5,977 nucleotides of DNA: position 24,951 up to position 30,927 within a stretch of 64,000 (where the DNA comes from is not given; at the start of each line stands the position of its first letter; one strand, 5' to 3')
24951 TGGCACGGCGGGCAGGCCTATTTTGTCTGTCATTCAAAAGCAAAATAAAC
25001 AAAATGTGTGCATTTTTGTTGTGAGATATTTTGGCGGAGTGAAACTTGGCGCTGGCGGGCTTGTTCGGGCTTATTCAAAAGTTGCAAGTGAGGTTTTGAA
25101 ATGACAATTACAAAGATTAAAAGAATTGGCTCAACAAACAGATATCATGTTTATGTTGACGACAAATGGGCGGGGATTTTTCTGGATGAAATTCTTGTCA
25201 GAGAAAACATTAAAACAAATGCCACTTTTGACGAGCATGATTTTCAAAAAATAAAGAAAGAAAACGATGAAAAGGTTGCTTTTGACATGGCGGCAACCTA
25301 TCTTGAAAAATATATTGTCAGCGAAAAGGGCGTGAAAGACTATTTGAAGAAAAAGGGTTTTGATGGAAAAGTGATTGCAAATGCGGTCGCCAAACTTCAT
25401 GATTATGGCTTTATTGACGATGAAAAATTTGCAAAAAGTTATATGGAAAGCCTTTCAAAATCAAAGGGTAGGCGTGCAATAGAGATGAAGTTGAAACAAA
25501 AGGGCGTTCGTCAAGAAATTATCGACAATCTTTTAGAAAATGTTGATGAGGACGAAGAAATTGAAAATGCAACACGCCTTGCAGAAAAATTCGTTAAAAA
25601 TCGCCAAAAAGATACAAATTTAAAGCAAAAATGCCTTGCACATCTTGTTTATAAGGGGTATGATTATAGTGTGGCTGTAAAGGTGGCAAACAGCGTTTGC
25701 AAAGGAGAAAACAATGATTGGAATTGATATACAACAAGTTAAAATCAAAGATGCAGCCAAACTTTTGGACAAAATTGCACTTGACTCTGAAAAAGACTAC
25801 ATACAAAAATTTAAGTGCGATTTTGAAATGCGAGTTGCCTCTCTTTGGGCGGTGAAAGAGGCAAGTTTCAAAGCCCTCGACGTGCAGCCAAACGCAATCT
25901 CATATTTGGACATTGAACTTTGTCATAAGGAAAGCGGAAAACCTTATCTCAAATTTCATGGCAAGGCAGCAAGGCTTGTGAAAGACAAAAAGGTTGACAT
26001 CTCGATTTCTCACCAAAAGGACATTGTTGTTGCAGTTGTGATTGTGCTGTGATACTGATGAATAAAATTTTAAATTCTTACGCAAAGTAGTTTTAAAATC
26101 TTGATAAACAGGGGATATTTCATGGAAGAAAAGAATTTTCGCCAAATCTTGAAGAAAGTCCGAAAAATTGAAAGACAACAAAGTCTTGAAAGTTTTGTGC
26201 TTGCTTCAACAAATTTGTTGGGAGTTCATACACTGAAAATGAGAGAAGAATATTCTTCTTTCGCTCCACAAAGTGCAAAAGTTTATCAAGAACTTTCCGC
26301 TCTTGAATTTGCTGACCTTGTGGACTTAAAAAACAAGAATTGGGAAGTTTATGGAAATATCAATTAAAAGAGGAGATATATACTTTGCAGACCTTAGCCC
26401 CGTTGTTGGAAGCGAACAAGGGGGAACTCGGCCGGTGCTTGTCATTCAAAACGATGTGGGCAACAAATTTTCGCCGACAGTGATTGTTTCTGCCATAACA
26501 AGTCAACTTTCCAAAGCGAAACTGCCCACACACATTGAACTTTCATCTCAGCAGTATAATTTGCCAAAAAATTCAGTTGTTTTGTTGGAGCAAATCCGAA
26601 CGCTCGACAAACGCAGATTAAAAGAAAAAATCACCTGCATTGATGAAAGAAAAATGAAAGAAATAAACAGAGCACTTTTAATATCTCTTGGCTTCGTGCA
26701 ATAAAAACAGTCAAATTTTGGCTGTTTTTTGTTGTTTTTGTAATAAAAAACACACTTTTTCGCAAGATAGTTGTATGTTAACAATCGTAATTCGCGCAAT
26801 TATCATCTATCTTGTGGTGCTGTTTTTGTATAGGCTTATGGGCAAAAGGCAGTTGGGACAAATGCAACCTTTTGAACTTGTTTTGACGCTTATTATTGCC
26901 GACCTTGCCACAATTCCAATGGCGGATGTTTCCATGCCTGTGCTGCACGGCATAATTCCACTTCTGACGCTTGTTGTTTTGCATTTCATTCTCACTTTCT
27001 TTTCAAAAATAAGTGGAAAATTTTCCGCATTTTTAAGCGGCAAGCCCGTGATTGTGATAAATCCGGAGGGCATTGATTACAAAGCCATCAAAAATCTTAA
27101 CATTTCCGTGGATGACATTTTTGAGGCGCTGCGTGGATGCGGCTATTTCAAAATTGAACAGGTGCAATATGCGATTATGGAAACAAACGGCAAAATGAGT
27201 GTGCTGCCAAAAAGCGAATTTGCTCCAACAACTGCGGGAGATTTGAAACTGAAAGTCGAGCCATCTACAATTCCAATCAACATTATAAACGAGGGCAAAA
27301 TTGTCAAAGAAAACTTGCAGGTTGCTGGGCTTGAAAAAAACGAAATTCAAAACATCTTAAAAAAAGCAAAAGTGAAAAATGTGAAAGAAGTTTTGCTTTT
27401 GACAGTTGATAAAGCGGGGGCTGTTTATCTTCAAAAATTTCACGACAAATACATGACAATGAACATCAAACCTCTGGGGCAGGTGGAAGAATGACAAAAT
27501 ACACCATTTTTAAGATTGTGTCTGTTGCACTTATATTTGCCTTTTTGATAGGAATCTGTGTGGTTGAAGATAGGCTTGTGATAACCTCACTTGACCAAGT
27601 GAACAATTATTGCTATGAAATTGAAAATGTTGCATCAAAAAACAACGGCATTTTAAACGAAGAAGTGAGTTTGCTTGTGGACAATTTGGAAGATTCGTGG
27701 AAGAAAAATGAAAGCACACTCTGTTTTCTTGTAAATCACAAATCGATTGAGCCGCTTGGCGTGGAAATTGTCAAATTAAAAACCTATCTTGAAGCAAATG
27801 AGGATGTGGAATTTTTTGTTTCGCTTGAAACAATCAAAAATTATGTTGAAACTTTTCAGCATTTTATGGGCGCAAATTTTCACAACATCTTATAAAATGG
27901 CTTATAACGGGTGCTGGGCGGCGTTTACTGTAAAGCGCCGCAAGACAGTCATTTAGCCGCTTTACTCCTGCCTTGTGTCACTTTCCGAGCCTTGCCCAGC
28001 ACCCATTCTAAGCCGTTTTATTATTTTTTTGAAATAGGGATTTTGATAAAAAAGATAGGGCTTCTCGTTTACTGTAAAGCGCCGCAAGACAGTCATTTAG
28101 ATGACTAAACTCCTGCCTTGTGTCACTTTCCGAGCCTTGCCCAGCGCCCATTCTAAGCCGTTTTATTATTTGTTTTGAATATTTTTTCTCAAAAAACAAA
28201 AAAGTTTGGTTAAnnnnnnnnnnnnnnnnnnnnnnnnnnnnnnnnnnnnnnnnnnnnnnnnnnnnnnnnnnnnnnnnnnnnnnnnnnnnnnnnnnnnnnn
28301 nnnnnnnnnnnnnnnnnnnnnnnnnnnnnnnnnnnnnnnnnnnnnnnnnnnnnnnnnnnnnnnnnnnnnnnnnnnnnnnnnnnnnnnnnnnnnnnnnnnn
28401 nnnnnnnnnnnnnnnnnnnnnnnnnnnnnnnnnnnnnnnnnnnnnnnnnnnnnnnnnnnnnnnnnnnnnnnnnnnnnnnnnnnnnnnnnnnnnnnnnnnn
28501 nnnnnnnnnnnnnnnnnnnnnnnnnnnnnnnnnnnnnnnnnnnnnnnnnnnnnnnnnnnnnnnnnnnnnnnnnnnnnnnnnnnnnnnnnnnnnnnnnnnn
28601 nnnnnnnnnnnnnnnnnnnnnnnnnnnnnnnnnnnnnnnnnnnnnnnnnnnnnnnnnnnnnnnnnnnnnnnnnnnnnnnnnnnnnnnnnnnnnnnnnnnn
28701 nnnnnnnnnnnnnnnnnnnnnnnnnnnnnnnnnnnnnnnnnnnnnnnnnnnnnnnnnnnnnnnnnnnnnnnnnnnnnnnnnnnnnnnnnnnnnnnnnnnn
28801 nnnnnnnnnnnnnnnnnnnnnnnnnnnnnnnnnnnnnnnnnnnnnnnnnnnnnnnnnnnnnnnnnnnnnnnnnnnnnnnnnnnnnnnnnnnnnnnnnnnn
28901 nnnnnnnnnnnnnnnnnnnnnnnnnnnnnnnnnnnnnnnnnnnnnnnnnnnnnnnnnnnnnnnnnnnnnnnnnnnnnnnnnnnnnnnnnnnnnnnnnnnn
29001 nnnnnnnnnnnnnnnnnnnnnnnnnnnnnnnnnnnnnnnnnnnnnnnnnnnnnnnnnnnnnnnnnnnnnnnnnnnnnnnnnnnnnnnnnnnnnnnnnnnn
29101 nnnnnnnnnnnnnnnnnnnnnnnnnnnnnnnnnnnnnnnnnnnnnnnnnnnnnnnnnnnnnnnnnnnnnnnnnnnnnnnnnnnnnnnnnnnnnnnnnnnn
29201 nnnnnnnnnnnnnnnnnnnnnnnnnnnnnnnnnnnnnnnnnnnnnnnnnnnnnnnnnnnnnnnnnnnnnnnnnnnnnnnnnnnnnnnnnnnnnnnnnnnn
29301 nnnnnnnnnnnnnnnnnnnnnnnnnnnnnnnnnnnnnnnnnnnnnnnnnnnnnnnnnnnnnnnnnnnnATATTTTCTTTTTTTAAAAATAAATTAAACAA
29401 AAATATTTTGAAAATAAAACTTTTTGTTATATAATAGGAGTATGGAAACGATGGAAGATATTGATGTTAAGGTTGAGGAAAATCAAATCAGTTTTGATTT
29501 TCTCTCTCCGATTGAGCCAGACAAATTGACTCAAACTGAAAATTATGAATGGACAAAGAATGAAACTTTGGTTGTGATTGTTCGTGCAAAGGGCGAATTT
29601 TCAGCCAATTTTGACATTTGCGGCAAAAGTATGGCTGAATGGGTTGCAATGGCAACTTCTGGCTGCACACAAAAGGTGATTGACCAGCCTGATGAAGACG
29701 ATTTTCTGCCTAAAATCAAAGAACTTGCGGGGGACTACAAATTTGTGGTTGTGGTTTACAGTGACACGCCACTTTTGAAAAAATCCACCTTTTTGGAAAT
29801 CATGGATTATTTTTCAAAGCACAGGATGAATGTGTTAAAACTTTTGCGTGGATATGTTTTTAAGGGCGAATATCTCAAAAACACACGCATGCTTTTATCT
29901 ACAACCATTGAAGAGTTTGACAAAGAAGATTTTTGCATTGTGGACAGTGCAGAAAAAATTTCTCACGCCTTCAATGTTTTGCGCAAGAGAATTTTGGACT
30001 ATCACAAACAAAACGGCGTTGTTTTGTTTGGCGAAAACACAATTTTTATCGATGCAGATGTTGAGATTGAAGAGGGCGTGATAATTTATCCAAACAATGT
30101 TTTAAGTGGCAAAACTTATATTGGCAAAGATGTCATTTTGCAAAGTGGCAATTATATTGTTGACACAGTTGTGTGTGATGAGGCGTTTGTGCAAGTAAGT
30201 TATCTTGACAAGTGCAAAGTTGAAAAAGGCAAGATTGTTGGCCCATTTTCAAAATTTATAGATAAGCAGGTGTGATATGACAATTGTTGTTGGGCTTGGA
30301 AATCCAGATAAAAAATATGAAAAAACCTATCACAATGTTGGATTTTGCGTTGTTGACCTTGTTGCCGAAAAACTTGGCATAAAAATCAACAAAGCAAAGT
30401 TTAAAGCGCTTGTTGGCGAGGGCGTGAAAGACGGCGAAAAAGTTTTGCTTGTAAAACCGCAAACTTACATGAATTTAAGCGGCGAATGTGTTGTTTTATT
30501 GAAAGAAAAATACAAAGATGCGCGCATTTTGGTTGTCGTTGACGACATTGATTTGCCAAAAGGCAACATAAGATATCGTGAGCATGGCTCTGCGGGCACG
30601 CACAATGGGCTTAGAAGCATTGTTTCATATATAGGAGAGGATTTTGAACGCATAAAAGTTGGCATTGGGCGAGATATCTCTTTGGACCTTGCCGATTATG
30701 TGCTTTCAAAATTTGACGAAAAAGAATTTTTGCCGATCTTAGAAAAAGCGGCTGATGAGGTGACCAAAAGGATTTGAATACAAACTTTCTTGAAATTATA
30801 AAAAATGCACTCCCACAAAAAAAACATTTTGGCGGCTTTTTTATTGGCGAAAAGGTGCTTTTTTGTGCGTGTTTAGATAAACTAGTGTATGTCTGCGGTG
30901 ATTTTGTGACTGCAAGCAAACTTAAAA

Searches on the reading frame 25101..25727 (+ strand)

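Call 107: search_protein_families(library=pfam, proteins=[window:25101-25727:+], max_evalue=0.001)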
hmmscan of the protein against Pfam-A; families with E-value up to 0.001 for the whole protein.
window:25101-25727:+ (208 aa): 3 families
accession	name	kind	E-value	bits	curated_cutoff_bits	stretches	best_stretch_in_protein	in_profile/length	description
PF02631.22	RecX_HTH2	-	1.1e-13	51.6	26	1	106-143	1-40/42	RecX, second three-helix domain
PF21982.2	RecX_HTH1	-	2.8e-10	40.4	26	1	60-99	1-40/40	RecX, first three-helix domain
PF21981.2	RecX_HTH3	-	7.8e-09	36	26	1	151-192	1-44/48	RecX, third three-helix domain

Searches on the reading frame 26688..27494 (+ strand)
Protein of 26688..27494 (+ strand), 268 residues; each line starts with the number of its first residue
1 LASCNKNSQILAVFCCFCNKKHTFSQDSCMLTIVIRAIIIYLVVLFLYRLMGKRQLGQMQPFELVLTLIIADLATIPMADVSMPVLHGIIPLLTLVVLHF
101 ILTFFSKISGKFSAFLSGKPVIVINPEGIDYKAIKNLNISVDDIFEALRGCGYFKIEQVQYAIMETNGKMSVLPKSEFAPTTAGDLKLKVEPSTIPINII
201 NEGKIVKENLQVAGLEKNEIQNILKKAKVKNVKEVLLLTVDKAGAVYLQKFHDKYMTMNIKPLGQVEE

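Call 28: search_protein_families(library=pfam, proteins=[window:26688-27494:+], max_evalue=0.001)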
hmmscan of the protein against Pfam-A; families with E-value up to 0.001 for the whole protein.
window:26688-27494:+ (268 aa): 2 families
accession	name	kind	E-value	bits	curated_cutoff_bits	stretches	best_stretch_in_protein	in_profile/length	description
PF04239.17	DUF421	-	2.2e-33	114.9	23.6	1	110-241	4-129/129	YetF C-terminal domain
PF20730.2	YetF_N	-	0.00091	19.4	26.5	0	31-104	2-75/76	YetF N-terminal transmembrane domain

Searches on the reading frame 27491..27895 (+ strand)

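Call 107: search_protein_families(library=pfam, proteins=[window:27491-27895:+], max_evalue=0.001)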
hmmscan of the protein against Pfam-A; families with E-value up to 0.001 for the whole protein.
window:27491-27895:+ (134 aa): 1 family
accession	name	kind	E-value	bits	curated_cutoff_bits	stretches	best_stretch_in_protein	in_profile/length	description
PF14276.11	DUF4363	-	2e-11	44.2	27.5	1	36-133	13-107/107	Domain of unknown function (DUF4363)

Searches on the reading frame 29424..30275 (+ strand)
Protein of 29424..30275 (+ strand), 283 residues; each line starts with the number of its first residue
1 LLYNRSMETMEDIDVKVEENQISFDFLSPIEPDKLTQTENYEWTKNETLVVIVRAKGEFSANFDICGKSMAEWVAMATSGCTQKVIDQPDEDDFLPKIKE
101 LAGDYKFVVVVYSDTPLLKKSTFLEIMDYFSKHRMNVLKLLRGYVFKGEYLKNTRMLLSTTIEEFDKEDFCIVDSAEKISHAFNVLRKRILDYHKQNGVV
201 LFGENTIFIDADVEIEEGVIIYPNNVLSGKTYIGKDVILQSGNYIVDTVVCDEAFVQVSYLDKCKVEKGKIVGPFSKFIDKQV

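Call 27: search_protein_families(library=pfam, proteins=[window:29424-30275:+], max_evalue=0.001)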
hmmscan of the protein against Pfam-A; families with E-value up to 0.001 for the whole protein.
window:29424-30275:+ (283 aa): 1 family
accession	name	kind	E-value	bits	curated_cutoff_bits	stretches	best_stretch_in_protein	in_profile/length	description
PF00132.30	Hexapep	-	1.4e-05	25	27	1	212-245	1-34/36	Bacterial transferase hexapeptide (six repeats)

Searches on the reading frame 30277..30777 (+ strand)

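Call 107: search_protein_families(library=pfam, proteins=[window:30277-30777:+], max_evalue=0.001)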
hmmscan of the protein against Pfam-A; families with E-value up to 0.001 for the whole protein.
window:30277-30777:+ (166 aa): 1 family
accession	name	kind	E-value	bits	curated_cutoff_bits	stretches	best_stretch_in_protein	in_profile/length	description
PF01195.25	Pept_tRNA_hydro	-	2.8e-56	190.7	27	1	3-163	1-164/183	Peptidyl-tRNA hydrolase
